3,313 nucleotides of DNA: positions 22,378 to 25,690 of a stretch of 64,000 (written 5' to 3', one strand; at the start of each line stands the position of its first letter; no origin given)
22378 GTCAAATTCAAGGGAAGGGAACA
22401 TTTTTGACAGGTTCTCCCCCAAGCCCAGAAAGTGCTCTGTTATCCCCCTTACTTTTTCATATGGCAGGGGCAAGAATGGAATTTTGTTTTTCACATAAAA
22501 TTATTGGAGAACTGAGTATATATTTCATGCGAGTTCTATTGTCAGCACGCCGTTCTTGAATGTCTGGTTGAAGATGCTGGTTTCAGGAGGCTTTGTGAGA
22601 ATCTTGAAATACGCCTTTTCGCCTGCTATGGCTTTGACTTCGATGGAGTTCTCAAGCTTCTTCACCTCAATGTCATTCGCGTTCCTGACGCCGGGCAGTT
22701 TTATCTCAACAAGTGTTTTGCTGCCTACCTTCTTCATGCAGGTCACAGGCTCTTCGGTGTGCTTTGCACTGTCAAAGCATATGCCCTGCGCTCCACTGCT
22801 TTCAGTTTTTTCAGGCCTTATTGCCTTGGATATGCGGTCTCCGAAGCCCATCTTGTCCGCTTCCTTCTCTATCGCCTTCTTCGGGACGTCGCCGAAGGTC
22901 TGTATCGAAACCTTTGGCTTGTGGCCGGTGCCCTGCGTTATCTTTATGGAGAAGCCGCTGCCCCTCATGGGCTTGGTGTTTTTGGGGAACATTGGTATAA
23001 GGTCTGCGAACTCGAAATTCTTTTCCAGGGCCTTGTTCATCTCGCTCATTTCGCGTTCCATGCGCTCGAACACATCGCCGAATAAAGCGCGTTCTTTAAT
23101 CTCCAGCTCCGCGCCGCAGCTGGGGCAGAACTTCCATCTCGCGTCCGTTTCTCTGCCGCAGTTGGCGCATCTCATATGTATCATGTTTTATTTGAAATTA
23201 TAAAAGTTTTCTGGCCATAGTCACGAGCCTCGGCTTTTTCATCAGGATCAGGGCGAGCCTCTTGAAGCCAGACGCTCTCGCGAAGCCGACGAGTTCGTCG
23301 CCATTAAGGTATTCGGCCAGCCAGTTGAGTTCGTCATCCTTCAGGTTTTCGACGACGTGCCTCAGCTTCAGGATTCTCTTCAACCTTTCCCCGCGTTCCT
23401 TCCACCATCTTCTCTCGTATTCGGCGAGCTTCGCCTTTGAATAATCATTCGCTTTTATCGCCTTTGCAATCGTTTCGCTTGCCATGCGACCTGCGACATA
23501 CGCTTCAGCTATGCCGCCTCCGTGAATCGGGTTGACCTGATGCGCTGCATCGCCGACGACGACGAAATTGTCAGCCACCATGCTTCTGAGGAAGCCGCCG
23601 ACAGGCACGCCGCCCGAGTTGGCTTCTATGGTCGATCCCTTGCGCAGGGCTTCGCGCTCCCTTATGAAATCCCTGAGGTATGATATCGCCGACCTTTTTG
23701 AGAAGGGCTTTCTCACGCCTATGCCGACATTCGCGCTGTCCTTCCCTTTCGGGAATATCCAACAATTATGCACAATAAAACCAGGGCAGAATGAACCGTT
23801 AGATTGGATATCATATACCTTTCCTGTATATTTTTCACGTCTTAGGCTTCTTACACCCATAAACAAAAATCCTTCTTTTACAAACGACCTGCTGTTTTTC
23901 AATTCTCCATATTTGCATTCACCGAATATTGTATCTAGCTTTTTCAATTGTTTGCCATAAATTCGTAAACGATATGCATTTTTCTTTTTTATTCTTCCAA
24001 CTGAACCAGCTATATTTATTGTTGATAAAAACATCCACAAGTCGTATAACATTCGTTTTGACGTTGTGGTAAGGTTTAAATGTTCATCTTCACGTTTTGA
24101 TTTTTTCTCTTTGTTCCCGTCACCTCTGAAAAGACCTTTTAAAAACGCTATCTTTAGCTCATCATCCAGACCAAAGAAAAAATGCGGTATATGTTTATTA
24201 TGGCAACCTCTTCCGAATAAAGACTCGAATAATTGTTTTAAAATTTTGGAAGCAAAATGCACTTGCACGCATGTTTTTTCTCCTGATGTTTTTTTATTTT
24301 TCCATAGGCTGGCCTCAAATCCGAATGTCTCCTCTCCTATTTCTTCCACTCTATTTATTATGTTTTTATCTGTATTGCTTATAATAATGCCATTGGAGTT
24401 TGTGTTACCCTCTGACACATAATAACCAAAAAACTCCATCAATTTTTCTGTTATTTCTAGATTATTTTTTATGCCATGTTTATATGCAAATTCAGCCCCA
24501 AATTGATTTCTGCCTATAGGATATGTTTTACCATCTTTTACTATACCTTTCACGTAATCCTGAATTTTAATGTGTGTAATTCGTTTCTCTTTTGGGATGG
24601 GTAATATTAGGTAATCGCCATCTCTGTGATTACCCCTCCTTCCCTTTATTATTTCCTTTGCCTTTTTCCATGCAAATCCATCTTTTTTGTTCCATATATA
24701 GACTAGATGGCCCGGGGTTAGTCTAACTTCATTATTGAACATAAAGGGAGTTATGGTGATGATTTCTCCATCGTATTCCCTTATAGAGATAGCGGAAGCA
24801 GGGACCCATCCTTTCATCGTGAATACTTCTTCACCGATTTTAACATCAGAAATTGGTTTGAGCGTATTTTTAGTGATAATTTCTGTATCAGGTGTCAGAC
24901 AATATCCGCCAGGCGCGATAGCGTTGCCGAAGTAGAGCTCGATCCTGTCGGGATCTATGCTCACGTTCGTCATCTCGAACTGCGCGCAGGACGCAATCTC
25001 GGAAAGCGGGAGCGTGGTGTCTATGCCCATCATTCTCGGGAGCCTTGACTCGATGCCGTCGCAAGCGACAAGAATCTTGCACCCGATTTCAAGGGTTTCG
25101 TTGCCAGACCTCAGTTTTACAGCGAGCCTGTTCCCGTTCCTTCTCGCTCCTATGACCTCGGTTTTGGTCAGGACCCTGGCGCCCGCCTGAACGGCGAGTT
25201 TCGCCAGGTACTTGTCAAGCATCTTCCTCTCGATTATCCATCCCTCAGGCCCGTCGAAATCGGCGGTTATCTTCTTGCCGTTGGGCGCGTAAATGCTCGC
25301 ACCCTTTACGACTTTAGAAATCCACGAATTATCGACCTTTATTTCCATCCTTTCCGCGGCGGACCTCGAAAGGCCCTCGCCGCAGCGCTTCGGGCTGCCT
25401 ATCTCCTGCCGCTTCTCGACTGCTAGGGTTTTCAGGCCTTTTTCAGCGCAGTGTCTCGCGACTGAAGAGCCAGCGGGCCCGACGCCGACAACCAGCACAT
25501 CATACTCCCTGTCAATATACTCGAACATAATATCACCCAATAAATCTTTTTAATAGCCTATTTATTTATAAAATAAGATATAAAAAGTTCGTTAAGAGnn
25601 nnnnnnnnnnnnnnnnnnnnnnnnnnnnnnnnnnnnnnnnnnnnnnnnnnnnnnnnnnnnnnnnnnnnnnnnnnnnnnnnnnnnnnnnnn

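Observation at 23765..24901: Full-length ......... intein inserted in the conserved PGGY|CWIFPKG motif of geranylgeranyl reductase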

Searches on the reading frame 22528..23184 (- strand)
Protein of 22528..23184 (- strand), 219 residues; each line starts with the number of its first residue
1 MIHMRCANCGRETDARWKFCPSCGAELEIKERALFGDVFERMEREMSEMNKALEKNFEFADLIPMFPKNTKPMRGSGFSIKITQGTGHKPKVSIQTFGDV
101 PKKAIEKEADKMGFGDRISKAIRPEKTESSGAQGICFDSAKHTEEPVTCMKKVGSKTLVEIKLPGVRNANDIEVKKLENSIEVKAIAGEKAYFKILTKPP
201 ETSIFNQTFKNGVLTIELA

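Call 70: search_protein_families(library=pfam, proteins=[window:22528-23184:-], max_evalue=0.0001)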
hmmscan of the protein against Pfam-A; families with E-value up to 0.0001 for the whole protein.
window:22528-23184:- (219 aa): 4 families
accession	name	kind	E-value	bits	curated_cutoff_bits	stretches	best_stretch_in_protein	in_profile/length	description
PF13240.11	Zn_Ribbon_1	-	1.3e-06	28.4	25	1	6-27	2-23/23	zinc-ribbon domain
PF24460.1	DUF7575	-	2.2e-06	27.4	28.5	1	4-28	4-28/28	Domain of unknown function (DUF7575)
PF12773.13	DZR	-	9.4e-06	26.1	27.3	1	6-24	1-19/45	Double zinc ribbon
PF13248.11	Zn_ribbon_3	-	1.5e-05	24.8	27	1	4-27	3-26/26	zinc-ribbon domain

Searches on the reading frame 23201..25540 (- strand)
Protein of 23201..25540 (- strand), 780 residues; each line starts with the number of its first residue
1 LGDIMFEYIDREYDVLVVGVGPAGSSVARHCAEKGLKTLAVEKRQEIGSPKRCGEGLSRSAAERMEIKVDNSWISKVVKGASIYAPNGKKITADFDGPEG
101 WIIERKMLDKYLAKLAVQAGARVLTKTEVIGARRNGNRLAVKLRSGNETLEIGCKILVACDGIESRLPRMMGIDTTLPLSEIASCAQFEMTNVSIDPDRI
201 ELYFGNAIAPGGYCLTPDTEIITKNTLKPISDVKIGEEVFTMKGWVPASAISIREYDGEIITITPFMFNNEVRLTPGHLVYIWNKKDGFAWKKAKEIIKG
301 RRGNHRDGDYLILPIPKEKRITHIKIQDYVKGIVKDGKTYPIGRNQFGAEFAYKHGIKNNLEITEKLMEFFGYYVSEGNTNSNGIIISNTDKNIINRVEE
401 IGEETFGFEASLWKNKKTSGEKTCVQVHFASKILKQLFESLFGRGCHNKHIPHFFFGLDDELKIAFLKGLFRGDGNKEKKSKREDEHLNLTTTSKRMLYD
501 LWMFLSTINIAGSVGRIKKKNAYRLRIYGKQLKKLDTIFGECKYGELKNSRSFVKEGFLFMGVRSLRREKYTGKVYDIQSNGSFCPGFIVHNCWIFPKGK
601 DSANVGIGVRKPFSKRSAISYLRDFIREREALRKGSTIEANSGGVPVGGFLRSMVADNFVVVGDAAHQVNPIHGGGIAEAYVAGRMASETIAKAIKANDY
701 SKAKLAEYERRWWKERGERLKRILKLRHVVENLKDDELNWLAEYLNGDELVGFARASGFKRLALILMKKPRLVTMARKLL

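Call 4: search_protein_families(library=pfam, proteins=[window:23201-25540:-], max_evalue=0.01)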
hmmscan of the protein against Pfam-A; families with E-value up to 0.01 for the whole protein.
window:23201-25540:- (780 aa): 12 families
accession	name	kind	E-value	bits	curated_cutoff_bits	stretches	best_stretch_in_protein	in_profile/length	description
PF22578.2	GGR_cat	-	1.1e-20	73.7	27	2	593-645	34-88/88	Geranylgeranyl reductase catalytic domain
PF14528.11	LAGLIDADG_3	-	7.3e-17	61.8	22.5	2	462-535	2-77/82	LAGLIDADG-like domain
PF01494.25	FAD_binding_3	-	2e-16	60.6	22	1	12-175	1-171/349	FAD binding domain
PF01266.30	DAO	-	3.7e-12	46.9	27.9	2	70-172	115-214/353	FAD dependent oxidoreductase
PF05834.18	Lycopene_cycl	-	1.4e-10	41.2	23.4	1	14-169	1-148/380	Lycopene cyclase protein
PF12831.13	FAD_oxidored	-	6.1e-08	32.8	27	1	14-160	1-143/416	FAD dependent oxidoreductase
PF07992.20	Pyr_redox_2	-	2.7e-05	24.2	26.1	1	13-190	1-138/291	Pyridine nucleotide-disulphide oxidoreductase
PF04820.20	Trp_halogenase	-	5.7e-05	22.6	21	1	651-740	314-397/458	Tryptophan halogenase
PF00890.30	FAD_binding_2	-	6.9e-05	22.7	20.4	1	14-58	1-45/414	FAD binding domain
PF14890.11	Intein_splicing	-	0.00072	19.8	35.8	1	254-592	44-155/155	Intein splicing domain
PF01946.23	Thi4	-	0.00082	19.1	26.2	1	12-49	17-55/235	Thi4 family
PF13450.12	NAD_binding_8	-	0.0013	19.4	21.9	1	17-48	1-32/68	NAD(P)-binding Rossmann-like domain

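Call 5: search_protein_families(library=ncbifam, proteins=[window:23201-25540:-], max_evalue=0.01)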
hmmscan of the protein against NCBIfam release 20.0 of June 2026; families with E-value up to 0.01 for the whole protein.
window:23201-25540:- (780 aa): 81 families (the best 25 are shown)
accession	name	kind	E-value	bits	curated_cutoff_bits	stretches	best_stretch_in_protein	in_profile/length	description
NF041160.1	DGGPL_Thplmales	equivalog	2.7e-80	270.2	780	2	12-215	3-211/396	digeranylgeranylglycerophospholipid reductase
TIGR02032.1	GG-red-SF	subfamily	1.1e-69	235.4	158.8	2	13-213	1-198/297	geranylgeranyl reductase family protein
NF041080.1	DGGGPL_reductase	equivalog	4.8e-56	190.5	580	2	594-741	213-361/447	digeranylgeranylglycerophospholipid reductase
TIGR02023.1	BchP-ChlP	subfamily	1.8e-36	126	343.3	2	13-214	1-205/388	geranylgeranyl diphosphate reductase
NF045655.1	MkRedMenJ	equivalog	2.1e-29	102.7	700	2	10-172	2-167/406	menaquinone reductase MenJ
NF041385.1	Dggglyphlred_Halo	equivalog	4.1e-19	68.4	700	2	593-746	207-370/405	digeranylgeranylglycerophospholipid reductase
NF045703.1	rSAM_Tes_intein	exception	1.9e-18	65.7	1700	1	352-598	356-616/1040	tetraether lipid synthase Tes, intein-containing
NF049967.1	QhpG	equivalog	1.9e-15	56.7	240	1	15-169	1-146/423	flavin-dependent monooxygenase QhpG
TIGR02028.1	ChlP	equivalog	1.2e-14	53.9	505.3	2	592-719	208-334/398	geranylgeranyl reductase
TIGR01988.1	Ubi-OHases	subfamily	1.9e-14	53.4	224.65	2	14-176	1-176/387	ubiquinone biosynthesis hydroxylase, UbiH/UbiF/VisC/COQ6 family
NF007450.0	PRK10015.1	subfamily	1.9e-13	50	466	2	10-173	3-172/429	FAD-dependent oxidoreductase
NF011491.0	PRK14898.1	equivalog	9.7e-13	47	783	1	352-536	230-404/860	DNA-directed RNA polymerase subunit A''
NF008519.0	PRK11445.1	equivalog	3.7e-12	46.2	303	1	12-173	3-167/355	FAD-binding protein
NF038171.1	maturase_LodB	equivalog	1.3e-11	44.2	400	2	14-176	1-172/361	lysine-epsilon-oxidase maturase LodB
NF005599.0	PRK07333.1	equivalog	2.1e-10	39.7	549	2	101-176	117-189/414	ubiquinone biosynthesis hydroxylase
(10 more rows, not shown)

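Call 11: find_encoding_contigs(protein=window:23201-25528:-, flank=3000, max_places=4)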
Protein window:23201-25528:- (776 aa): 4 contigs read that carry it; 2 places shown.
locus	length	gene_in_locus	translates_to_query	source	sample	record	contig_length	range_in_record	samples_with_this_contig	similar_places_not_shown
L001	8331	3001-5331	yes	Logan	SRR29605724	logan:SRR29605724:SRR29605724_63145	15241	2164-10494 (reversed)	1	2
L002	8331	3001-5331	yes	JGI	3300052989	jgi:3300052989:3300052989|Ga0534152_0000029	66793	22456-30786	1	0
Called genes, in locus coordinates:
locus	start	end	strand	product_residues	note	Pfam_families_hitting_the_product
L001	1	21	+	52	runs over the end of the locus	PF01455:HupF_HypC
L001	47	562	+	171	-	-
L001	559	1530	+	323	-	PF00892:EamA, PF06027:SLC35F (faint), PF00892:EamA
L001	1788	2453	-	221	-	PF01168:Ala_racemase_N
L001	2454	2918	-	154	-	PF01936:NYN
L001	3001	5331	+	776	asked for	PF01266:DAO (faint), PF01494:FAD_binding_3, PF05834:Lycopene_cycl (weak), PF12831:FAD_oxidored (weak), PF22578:GGR_cat (weak), PF14528:LAGLIDADG_3, PF22578:GGR_cat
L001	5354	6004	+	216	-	PF12773:DZR (weak), PF13240:Zn_Ribbon_1 (weak), PF13248:Zn_ribbon_3 (faint), PF24460:DUF7575 (weak)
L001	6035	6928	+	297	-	PF00482:T2SSF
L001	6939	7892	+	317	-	PF00482:T2SSF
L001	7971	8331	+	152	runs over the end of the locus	-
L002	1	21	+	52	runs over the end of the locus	PF01455:HupF_HypC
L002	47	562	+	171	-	-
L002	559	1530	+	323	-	PF00892:EamA, PF06027:SLC35F (faint), PF00892:EamA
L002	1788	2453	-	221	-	PF01168:Ala_racemase_N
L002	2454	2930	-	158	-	PF01936:NYN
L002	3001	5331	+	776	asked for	PF01266:DAO (faint), PF01494:FAD_binding_3, PF05834:Lycopene_cycl (weak), PF12831:FAD_oxidored (weak), PF22578:GGR_cat (weak), PF14528:LAGLIDADG_3, PF22578:GGR_cat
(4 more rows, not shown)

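Call 36: list_cluster_members(proteins=[P0125, P0126, P0127, P0128, P0129, P0131, P0132, P0001, P0003, window:23201-25528:-])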
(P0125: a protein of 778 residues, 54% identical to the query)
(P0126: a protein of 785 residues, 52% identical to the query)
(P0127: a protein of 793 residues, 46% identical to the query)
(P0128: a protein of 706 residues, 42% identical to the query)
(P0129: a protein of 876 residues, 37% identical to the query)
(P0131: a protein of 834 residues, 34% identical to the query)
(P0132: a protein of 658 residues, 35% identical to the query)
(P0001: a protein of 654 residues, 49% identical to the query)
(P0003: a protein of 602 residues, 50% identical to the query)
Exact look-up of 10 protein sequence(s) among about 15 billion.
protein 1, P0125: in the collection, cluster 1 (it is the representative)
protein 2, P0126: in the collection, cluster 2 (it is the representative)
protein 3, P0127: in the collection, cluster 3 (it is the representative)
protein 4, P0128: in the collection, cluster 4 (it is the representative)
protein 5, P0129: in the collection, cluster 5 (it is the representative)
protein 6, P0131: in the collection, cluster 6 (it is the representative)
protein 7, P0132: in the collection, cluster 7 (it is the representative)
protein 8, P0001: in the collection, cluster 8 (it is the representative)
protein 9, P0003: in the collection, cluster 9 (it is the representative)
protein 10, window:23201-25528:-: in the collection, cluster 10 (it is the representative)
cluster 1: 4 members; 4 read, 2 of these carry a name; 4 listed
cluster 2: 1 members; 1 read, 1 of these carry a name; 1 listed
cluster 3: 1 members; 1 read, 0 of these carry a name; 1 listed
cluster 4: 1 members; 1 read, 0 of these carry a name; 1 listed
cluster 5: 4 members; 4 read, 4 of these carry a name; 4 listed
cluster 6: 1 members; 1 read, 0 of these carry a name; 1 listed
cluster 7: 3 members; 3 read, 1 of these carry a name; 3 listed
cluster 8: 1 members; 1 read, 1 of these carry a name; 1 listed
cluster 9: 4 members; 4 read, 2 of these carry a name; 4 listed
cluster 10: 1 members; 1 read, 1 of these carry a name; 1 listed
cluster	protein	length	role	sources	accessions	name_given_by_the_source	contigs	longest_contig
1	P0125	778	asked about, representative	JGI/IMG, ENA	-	-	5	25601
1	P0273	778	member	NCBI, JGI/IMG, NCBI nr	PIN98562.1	MAG: hypothetical protein COT90_03780 [Candidatus Diapherotrites archaeon ...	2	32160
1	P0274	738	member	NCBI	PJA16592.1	MAG: hypothetical protein COX63_03250, partial [Candidatus Diapherotrites archaeon ...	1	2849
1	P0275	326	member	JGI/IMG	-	-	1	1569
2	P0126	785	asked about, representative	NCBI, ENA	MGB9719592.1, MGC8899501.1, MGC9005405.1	MAG: LAGLIDADG family homing endonuclease [Candidatus Anstonellales archaeon]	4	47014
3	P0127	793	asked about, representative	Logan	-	-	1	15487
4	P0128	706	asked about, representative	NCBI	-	-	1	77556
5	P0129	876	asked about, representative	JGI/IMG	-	flavin-dependent dehydrogenase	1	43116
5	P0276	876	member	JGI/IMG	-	flavin-dependent dehydrogenase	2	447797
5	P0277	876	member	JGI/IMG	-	flavin-dependent dehydrogenase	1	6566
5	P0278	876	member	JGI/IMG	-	flavin-dependent dehydrogenase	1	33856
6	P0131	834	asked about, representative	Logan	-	-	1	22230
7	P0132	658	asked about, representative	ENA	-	-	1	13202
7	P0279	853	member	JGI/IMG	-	flavin-dependent dehydrogenase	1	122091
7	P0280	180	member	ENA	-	-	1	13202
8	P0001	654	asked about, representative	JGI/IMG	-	intein/homing endonuclease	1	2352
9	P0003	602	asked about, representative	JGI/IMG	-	-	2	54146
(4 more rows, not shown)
